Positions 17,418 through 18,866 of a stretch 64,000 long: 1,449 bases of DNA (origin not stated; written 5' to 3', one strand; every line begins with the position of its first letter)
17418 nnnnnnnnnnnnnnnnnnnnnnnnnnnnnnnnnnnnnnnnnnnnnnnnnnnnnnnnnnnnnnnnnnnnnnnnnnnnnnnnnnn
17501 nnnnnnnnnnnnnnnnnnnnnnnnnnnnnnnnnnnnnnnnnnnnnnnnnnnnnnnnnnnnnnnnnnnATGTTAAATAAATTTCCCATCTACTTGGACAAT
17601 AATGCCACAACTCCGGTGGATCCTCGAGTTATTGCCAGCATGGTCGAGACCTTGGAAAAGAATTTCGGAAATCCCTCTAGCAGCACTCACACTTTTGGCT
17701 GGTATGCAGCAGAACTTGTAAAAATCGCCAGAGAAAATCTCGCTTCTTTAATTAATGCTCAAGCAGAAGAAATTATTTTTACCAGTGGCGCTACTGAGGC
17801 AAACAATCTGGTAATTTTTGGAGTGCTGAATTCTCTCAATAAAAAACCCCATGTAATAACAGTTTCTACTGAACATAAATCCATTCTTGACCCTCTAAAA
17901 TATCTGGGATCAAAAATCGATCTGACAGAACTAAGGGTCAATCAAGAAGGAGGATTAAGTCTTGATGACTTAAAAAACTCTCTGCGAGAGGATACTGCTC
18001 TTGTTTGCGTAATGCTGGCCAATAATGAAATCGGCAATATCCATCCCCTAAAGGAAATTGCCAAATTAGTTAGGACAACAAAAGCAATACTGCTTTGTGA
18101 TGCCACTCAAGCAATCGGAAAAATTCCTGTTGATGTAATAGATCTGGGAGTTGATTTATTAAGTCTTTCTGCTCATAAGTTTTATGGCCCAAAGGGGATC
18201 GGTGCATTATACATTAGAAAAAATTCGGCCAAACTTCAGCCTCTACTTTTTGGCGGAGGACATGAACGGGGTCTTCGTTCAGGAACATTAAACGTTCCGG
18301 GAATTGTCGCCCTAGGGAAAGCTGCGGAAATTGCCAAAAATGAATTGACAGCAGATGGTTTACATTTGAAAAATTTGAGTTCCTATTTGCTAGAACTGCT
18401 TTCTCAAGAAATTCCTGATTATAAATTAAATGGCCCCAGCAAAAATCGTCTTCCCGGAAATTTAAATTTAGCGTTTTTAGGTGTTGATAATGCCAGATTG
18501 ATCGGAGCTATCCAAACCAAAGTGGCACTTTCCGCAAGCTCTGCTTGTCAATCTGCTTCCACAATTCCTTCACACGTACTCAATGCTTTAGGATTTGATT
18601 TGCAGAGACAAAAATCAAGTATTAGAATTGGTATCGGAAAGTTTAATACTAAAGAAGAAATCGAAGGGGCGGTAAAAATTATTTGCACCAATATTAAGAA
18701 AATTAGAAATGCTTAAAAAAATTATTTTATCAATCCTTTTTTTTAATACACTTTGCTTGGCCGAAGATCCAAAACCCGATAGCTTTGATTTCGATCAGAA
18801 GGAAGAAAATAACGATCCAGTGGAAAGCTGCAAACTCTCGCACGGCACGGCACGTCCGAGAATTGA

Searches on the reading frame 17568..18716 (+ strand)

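Call 113: search_protein_families(library=pfam, proteins=[window:17568-18716:+], max_evalue=0.001)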
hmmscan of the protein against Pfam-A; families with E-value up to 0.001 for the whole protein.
window:17568-18716:+ (382 aa): 4 families
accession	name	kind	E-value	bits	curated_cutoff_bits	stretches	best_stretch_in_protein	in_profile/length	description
PF00266.25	Aminotran_5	-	1.3e-84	284.7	21.5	1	7-366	1-369/371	Aminotransferase class-V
PF00155.27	Aminotran_1_2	-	1.7e-09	37.8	19.7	1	52-179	45-186/361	Aminotransferase class I and II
PF01053.26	Cys_Met_Meta_PP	-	2.1e-05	23.7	27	1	53-206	56-200/381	Cys/Met metabolism PLP-dependent enzyme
PF01212.27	Beta_elim_lyase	-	0.00042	20.2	27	1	66-180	47-170/288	Beta-eliminating lyase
